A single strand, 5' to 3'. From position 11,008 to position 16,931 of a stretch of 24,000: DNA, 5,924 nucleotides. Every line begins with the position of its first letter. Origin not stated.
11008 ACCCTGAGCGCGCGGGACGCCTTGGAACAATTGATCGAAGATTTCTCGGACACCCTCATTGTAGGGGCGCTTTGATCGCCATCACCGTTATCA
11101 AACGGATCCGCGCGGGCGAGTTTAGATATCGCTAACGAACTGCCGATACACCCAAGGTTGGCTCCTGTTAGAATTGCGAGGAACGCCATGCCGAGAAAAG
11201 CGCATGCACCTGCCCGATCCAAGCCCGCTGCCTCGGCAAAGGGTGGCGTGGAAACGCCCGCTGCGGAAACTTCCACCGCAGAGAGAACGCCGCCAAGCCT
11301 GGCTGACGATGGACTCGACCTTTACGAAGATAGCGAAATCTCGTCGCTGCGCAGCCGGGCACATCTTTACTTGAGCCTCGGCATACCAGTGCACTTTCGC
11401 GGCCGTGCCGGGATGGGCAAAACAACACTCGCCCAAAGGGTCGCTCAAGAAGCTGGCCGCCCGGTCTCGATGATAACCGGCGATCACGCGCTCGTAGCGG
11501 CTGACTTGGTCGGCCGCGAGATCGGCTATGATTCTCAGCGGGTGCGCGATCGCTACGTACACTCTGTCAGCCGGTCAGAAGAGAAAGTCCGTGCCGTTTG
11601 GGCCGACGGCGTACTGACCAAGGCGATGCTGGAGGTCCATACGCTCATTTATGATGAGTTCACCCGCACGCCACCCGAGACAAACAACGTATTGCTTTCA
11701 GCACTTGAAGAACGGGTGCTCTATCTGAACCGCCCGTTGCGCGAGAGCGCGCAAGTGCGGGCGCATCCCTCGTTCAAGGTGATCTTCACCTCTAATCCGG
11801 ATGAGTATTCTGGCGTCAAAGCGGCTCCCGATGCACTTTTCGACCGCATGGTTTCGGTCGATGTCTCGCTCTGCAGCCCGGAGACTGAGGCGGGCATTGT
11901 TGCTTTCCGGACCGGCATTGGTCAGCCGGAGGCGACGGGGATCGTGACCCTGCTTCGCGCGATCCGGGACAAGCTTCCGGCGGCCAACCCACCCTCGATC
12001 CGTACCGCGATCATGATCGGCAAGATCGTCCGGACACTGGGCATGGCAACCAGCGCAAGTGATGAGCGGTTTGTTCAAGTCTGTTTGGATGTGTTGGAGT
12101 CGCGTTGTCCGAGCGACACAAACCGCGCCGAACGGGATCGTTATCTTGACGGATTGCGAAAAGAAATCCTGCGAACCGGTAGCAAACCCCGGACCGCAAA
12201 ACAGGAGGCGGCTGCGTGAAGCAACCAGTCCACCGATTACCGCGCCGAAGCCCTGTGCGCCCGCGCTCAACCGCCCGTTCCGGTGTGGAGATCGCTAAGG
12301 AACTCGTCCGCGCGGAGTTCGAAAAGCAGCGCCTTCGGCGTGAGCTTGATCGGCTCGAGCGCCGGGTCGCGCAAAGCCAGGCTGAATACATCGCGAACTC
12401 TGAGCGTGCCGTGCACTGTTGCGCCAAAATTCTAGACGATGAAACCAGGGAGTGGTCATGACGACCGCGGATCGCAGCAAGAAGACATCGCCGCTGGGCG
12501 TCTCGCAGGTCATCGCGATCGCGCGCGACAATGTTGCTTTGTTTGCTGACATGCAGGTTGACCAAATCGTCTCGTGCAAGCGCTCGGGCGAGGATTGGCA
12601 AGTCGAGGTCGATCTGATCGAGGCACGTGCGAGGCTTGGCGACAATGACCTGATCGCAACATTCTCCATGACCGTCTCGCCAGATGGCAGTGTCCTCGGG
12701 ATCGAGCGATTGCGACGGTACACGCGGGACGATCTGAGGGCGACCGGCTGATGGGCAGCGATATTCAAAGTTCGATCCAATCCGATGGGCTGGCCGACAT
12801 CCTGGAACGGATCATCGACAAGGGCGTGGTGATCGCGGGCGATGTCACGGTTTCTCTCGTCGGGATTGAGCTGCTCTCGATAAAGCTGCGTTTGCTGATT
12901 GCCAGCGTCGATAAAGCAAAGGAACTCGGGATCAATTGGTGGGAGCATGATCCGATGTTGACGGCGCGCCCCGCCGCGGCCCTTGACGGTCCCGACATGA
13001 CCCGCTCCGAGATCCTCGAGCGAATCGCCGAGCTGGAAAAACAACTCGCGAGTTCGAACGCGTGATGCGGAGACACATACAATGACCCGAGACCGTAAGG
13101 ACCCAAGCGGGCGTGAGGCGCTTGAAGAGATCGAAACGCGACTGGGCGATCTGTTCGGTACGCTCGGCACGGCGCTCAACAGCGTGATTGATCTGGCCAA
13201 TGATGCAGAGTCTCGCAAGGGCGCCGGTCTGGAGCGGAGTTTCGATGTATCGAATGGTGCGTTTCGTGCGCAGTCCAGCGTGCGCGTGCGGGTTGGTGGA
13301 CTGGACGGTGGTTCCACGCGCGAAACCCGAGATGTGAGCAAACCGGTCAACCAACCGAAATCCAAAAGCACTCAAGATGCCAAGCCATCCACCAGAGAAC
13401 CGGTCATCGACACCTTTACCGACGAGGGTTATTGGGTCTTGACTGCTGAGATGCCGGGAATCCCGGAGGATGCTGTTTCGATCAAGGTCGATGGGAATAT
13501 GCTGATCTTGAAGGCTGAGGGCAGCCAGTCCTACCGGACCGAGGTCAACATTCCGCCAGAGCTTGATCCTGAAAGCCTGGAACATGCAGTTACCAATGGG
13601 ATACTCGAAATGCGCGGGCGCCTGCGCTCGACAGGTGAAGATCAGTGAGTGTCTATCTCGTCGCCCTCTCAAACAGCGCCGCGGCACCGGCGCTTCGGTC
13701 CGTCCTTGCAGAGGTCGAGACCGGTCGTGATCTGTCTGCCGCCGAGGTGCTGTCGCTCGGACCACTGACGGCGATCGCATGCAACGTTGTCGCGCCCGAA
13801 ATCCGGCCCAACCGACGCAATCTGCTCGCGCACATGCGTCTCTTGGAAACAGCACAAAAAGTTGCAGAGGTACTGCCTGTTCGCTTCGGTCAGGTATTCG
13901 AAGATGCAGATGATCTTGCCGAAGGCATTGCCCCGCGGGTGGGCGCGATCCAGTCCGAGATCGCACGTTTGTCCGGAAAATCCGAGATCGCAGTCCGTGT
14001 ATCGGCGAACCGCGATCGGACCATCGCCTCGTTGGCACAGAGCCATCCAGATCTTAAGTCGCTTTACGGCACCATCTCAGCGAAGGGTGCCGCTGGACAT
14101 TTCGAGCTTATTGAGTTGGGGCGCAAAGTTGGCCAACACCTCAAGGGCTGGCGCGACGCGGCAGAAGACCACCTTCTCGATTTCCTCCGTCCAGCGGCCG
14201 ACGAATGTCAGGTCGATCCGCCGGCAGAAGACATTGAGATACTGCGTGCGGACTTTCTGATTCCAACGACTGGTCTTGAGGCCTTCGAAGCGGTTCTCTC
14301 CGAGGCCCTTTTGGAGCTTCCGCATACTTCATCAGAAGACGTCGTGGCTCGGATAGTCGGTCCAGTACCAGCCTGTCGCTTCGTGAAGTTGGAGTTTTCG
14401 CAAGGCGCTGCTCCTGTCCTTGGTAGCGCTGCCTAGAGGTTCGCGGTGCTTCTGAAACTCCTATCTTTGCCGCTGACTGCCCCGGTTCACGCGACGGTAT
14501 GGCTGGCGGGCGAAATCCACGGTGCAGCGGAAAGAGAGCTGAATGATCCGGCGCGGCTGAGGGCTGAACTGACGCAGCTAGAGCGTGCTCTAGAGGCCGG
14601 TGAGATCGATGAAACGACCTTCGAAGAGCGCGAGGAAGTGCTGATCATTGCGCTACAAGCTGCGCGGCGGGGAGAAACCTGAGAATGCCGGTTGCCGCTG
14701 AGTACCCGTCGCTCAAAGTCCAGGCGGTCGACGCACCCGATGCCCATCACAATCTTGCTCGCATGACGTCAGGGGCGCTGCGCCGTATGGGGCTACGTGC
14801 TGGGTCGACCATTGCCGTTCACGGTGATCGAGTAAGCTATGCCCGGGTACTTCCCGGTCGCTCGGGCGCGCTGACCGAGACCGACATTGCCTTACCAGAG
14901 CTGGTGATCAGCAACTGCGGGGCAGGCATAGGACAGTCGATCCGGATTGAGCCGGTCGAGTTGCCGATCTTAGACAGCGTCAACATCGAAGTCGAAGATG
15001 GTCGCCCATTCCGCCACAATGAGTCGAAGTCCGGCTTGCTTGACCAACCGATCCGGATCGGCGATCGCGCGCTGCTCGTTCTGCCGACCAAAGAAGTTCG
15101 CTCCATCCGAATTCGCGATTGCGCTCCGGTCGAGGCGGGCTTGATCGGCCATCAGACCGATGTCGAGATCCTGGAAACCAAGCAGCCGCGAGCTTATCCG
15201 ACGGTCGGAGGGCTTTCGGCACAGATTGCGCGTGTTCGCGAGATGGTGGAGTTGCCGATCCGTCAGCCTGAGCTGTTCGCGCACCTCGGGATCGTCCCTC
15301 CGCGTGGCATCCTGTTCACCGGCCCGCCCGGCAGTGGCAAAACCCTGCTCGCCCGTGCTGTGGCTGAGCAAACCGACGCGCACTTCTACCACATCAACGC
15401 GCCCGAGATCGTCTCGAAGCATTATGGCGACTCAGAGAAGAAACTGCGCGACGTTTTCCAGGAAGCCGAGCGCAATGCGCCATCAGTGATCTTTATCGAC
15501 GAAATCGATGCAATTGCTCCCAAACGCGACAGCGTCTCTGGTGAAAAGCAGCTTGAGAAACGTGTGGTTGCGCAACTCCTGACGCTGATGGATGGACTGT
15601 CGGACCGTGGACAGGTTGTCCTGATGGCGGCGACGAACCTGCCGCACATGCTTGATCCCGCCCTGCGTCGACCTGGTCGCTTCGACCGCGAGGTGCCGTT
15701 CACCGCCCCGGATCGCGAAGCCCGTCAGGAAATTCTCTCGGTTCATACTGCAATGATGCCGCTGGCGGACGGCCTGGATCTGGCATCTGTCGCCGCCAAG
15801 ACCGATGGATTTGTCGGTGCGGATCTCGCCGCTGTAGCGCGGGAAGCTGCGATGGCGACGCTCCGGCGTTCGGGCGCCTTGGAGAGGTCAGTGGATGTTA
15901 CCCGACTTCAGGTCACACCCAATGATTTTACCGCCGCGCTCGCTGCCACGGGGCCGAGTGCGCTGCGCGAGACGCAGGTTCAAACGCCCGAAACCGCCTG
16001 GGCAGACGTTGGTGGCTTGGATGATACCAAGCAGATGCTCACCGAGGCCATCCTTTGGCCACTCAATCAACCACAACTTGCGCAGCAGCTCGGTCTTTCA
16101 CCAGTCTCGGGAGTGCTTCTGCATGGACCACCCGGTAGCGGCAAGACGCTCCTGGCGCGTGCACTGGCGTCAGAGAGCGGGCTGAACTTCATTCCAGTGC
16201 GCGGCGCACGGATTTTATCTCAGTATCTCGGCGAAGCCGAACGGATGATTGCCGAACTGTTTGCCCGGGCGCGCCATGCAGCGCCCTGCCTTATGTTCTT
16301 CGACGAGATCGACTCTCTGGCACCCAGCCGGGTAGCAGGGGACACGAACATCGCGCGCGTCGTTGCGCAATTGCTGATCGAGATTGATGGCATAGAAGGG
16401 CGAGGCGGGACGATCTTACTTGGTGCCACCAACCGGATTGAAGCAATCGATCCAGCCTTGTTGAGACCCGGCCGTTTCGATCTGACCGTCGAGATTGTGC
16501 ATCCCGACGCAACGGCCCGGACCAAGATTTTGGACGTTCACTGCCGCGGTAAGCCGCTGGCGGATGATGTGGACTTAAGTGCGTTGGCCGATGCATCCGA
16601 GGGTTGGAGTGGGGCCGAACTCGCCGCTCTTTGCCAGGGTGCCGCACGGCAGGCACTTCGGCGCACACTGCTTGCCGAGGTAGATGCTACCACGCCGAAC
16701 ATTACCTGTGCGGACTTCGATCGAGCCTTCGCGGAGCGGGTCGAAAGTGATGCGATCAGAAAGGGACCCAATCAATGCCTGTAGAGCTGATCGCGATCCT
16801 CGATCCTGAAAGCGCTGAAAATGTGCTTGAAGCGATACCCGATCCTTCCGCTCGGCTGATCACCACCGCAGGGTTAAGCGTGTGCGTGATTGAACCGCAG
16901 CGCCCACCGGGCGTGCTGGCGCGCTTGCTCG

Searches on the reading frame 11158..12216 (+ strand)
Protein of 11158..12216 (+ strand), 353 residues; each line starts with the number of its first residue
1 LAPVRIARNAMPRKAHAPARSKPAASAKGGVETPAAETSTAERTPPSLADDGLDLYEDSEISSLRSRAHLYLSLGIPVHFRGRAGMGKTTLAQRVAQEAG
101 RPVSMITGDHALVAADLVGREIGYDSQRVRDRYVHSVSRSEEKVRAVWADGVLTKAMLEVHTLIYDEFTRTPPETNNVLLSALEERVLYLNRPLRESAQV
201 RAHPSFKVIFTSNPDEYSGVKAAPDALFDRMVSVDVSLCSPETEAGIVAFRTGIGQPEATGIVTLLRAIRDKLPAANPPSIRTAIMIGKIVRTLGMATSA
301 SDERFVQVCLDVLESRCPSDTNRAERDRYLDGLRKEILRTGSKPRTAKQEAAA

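Call 59: search_protein_families(library=pfam, proteins=[window:11158-12216:+], max_evalue=0.01)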
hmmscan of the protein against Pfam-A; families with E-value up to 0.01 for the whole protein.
window:11158-12216:+ (353 aa): 7 families
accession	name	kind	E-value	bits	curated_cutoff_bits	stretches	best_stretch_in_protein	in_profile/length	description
PF07728.20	AAA_5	-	6.5e-17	62.3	22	1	81-231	5-139/139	AAA domain (dynein-related subfamily)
PF07726.17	AAA_3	-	4.2e-10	40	27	1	81-231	5-129/131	ATPase family associated with various cellular activities (AAA)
PF05729.18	NACHT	-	0.00017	21.9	26.7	1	78-101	3-26/167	NACHT domain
PF00004.35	AAA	-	0.00026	21.9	21.2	1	80-150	3-52/131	ATPase family associated with various cellular activities (AAA)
PF05496.18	RuvB_N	-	0.002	18.4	27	0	79-119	37-77/159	Holliday junction DNA helicase RuvB P-loop domain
PF13671.12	AAA_33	-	0.0075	17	27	0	79-137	3-59/143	AAA domain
PF00158.32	Sigma54_activat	-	0.0097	16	20.2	0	58-118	5-66/168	Sigma-54 interaction domain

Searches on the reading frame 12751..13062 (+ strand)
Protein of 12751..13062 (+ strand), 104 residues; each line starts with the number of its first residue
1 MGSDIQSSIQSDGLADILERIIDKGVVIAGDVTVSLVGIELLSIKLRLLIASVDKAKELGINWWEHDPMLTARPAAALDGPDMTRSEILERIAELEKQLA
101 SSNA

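Call 59: search_protein_families(library=pfam, proteins=[window:12751-13062:+], max_evalue=0.01)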
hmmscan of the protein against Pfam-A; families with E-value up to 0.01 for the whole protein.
window:12751-13062:+ (104 aa): 1 family
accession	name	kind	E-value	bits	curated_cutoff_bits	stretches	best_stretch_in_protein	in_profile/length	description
PF00741.23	Gas_vesicle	-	1e-16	61.2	25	1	14-51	2-39/39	Gas vesicle protein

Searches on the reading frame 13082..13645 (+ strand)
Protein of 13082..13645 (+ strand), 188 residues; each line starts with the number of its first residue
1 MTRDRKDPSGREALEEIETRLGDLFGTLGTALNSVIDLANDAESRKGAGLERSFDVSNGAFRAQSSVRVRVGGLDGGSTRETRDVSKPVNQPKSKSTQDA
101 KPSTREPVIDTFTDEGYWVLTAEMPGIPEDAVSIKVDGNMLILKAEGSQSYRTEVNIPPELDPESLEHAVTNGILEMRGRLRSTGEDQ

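Call 59: search_protein_families(library=pfam, proteins=[window:13082-13645:+], max_evalue=0.01)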
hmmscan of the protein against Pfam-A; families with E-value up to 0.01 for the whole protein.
window:13082-13645:+ (188 aa): 1 family
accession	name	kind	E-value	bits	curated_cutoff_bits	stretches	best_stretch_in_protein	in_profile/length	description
PF00011.27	HSP20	-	7.6e-05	23.2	20.8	1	113-176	4-82/102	Hsp20/alpha crystallin family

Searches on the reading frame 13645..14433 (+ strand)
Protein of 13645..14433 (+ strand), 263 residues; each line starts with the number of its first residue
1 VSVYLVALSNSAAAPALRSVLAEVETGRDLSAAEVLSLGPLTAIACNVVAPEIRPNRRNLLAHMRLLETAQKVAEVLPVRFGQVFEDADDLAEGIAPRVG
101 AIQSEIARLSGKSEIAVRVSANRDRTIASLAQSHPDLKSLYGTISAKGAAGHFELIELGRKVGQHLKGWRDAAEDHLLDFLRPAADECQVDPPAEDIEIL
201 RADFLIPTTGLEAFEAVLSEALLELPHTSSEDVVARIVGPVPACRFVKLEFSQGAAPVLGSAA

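Call 59: search_protein_families(library=pfam, proteins=[window:13645-14433:+], max_evalue=0.01)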
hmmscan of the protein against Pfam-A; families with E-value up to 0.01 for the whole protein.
window:13645-14433:+ (263 aa): 1 family
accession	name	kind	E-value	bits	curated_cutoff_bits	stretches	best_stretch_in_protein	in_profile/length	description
PF06386.16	GvpL_GvpF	-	1.1e-36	127.6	23.6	1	20-247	19-244/245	Gas vesicle synthesis protein GvpL/GvpF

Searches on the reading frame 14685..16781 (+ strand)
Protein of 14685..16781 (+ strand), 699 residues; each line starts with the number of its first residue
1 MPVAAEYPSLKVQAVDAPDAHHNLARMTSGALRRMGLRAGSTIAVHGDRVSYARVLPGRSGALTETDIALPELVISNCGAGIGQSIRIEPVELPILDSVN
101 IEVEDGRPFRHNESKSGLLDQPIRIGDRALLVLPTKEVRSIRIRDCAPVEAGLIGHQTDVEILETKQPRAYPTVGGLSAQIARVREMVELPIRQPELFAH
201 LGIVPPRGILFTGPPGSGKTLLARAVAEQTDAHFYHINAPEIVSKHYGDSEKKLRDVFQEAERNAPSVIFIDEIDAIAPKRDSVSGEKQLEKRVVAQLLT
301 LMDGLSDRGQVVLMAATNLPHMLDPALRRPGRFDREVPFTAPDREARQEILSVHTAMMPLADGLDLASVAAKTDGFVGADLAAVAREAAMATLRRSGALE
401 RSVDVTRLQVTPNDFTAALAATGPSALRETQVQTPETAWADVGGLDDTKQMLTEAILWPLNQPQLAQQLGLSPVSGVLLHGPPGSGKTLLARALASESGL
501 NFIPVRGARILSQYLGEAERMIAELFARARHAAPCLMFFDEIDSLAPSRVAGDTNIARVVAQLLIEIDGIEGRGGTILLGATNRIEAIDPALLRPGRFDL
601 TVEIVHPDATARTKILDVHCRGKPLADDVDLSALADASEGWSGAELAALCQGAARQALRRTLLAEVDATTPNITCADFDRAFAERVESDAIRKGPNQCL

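Call 59: search_protein_families(library=pfam, proteins=[window:14685-16781:+], max_evalue=0.01)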
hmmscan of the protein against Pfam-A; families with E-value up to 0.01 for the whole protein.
window:14685-16781:+ (699 aa): 48 families (the best 25 are shown)
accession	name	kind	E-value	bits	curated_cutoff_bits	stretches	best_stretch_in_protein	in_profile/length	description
PF00004.35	AAA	-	4.3e-83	276.7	21.2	2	209-339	1-129/131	ATPase family associated with various cellular activities (AAA)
PF17862.7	AAA_lid_3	-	2.9e-23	81.5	27.2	2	628-662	1-35/45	AAA+ lid domain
PF13401.12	AAA_22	-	2.4e-13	50.9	27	1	209-323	8-130/130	AAA domain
PF07724.20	AAA_2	-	1.5e-12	48.3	27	1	209-304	6-101/166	AAA domain (Cdc48 subfamily)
PF13191.12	AAA_16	-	4.5e-12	47.2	32.6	2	206-313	24-136/167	AAA ATPase domain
PF13671.12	AAA_33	-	1.3e-11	45.5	27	2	209-302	2-63/143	AAA domain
PF05496.18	RuvB_N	-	4e-11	43.4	27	2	209-280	36-99/159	Holliday junction DNA helicase RuvB P-loop domain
PF13521.12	AAA_28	-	5.5e-10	40.1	27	2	209-259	2-51/164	AAA domain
PF02359.24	CDC48_N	-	7.8e-10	39.3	35.1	1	10-92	2-84/85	Cell division protein 48 (CDC48), N-terminal domain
PF06068.19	TIP49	-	1.2e-09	38.3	23.8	2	207-251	51-97/347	TIP49 P-loop domain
PF13173.12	AAA_14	-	2.8e-09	37.5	27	1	209-278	5-75/129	AAA domain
PF13238.12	AAA_18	-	1.8e-08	35.3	29.4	1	209-252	1-41/128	AAA domain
PF07728.20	AAA_5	-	2e-08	34.7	22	0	209-278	2-79/139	AAA domain (dynein-related subfamily)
PF20720.3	nSTAND3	-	7.6e-08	32.6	27.2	1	209-253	20-67/155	Novel STAND NTPase 3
PF05729.18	NACHT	-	3.7e-07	30.6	26.7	0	477-496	3-22/167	NACHT domain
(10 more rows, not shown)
